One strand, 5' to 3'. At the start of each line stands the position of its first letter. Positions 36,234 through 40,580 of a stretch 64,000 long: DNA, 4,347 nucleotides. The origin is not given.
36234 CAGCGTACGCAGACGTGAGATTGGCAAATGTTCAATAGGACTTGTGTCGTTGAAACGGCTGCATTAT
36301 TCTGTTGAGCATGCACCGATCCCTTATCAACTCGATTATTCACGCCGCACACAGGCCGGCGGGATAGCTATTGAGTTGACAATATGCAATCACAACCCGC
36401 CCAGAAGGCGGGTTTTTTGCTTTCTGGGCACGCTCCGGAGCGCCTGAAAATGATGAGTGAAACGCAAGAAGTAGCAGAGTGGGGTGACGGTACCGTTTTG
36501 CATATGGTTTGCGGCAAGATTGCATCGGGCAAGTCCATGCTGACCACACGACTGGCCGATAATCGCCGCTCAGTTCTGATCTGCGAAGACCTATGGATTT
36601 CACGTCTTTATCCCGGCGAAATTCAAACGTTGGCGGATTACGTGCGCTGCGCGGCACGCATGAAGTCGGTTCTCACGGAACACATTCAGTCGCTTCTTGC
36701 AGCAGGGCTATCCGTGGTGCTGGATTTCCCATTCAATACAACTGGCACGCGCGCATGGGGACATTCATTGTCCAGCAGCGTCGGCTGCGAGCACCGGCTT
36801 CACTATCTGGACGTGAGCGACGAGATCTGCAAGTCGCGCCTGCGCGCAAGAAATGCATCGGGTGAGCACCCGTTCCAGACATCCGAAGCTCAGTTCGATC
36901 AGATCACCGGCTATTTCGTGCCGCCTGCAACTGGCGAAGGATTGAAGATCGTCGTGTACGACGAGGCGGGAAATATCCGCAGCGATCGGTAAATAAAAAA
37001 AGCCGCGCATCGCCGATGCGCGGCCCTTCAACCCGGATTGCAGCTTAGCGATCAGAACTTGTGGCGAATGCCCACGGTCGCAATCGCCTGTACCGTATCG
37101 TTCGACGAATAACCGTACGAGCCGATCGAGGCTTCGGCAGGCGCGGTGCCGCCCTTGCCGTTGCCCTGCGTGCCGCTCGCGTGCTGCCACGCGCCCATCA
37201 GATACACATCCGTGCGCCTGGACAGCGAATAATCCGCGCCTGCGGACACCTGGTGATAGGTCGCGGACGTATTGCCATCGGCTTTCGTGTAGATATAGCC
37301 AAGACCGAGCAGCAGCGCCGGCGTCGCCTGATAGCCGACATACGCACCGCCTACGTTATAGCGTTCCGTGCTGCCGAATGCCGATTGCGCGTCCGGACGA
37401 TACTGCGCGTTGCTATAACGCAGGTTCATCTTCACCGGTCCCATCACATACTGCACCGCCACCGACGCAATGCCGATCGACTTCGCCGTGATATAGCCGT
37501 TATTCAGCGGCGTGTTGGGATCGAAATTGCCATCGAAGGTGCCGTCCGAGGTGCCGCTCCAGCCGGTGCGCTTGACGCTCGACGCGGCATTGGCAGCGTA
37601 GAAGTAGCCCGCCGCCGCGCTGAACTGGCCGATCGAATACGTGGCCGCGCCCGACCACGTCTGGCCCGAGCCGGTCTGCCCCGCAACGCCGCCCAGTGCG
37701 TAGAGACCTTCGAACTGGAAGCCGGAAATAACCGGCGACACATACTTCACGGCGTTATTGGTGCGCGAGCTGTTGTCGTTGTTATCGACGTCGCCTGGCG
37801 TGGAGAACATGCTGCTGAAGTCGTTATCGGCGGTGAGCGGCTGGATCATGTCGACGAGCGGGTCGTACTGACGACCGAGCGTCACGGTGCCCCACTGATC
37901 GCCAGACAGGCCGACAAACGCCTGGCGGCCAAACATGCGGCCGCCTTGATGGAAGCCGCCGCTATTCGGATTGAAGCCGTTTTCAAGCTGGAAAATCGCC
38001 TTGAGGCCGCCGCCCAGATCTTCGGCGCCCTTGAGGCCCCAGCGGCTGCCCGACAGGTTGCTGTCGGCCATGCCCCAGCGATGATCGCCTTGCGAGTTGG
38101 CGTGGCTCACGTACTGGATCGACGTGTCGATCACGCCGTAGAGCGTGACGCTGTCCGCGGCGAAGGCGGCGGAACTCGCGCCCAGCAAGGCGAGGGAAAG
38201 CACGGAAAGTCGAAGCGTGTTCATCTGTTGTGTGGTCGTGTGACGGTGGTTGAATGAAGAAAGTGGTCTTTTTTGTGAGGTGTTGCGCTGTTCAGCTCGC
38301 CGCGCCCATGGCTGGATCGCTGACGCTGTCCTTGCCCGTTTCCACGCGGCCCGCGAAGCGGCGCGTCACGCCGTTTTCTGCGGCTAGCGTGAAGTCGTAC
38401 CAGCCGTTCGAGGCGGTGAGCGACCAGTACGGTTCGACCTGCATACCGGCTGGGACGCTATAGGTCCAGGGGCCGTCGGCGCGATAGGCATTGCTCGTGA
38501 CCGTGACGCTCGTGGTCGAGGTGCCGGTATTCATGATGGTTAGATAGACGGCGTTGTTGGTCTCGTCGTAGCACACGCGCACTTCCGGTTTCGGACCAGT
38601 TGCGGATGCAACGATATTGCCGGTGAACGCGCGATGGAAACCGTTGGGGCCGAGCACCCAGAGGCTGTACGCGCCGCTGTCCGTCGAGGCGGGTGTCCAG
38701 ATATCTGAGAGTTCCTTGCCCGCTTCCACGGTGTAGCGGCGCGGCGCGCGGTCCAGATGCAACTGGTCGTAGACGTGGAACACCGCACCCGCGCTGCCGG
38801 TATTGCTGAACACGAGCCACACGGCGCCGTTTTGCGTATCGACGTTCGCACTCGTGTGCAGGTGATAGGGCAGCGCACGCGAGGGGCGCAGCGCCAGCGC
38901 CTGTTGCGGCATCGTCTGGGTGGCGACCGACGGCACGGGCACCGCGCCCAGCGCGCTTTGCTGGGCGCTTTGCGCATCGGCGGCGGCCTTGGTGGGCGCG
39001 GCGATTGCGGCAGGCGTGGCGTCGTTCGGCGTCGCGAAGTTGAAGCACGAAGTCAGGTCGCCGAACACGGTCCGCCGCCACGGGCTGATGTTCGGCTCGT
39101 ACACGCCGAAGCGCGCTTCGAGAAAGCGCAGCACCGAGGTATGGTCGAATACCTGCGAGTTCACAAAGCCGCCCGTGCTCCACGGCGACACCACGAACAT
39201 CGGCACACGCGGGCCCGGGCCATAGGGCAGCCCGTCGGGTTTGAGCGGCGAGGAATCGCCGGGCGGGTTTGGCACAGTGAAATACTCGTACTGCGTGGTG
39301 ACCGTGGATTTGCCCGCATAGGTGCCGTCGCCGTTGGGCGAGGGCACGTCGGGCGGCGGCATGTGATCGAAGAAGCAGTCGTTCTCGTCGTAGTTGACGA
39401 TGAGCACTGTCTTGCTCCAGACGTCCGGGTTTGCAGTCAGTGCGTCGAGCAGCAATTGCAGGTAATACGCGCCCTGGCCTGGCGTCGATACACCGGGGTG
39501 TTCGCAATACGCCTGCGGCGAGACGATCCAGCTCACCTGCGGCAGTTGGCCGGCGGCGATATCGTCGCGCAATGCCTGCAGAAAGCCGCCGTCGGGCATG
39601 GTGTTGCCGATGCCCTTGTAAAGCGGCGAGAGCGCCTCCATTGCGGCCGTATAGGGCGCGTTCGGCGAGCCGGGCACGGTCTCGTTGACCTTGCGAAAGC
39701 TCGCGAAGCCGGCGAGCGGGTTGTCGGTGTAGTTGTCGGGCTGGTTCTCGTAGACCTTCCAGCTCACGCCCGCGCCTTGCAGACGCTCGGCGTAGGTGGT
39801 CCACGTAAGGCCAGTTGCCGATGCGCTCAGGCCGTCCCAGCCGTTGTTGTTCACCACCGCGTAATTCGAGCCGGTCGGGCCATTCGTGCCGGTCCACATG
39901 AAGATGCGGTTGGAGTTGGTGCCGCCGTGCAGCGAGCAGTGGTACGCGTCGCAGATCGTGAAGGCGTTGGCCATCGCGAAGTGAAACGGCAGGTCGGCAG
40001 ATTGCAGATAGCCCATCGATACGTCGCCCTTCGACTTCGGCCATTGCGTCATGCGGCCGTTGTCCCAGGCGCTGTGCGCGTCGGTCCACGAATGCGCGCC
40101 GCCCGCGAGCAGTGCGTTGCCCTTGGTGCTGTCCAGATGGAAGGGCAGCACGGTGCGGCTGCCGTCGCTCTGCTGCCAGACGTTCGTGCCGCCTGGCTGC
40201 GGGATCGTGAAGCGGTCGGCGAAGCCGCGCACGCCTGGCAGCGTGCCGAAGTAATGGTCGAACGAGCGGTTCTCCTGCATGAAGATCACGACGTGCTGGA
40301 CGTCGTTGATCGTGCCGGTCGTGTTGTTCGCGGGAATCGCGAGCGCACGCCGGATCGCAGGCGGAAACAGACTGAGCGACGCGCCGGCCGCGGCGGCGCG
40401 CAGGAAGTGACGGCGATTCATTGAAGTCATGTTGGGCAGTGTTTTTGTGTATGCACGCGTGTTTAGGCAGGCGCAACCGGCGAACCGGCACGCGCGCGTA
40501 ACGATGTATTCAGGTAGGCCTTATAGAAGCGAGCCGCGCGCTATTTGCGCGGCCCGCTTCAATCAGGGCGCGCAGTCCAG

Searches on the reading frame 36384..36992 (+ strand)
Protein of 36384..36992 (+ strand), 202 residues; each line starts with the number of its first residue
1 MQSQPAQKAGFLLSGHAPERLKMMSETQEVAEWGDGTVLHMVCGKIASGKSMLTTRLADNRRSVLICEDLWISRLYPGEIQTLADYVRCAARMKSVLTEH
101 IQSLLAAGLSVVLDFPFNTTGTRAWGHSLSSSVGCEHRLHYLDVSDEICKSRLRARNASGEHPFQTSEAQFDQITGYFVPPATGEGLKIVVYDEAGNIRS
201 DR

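Call 16: search_protein_families(library=pfam, proteins=[window:36384-36992:+], max_evalue=0.00001)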
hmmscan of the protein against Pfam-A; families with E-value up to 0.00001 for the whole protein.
window:36384-36992:+ (202 aa): 1 family
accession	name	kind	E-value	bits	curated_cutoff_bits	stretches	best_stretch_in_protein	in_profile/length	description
PF13671.12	AAA_33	-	1.2e-28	100.7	27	1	39-181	1-143/143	AAA domain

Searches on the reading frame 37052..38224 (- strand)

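Call 47: search_protein_families(library=pfam, proteins=[window:37052-38224:-], max_evalue=0.00001)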
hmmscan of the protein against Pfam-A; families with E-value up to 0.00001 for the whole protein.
window:37052-38224:- (390 aa): 2 families
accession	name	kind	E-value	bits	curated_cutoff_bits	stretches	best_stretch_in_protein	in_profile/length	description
PF13609.12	Porin_4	-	1.5e-49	170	27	1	12-350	4-308/310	Gram-negative porin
PF00267.27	Porin_1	-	4.1e-12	46.6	23.7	1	53-355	24-319/337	Gram-negative porin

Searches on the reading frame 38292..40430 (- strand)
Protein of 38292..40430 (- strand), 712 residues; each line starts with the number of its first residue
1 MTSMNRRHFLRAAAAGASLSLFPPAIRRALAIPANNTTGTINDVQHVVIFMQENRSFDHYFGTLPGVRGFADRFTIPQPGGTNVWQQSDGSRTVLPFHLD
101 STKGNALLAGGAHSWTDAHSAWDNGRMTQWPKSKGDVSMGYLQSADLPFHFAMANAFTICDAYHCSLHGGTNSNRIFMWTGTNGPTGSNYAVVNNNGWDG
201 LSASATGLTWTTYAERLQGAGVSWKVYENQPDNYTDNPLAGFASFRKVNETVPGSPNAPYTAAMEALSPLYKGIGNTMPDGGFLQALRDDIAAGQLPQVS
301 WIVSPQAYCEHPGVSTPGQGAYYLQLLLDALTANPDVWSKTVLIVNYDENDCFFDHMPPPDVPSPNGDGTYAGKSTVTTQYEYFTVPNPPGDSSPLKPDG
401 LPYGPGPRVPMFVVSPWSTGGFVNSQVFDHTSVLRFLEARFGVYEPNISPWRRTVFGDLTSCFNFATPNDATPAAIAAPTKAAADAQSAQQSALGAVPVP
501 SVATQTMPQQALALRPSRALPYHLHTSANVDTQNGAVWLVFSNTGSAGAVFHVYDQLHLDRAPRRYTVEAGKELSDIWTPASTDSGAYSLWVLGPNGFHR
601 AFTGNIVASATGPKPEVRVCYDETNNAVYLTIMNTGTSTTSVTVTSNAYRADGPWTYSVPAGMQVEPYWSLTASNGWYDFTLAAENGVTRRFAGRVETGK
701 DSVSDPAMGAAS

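Call 47: search_protein_families(library=pfam, proteins=[window:38292-40430:-], max_evalue=0.00001)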
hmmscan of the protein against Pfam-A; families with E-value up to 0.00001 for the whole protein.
window:38292-40430:- (712 aa): 2 families
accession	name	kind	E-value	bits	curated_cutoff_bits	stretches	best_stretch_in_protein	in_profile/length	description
PF04185.19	Phosphoesterase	-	2.1e-106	356.6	23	1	44-443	1-355/356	Phosphoesterase family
PF05506.17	PLipase_C_C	-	2.4e-51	173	24.4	2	516-605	1-80/80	Bacterial phospholipase C, C-terminal domain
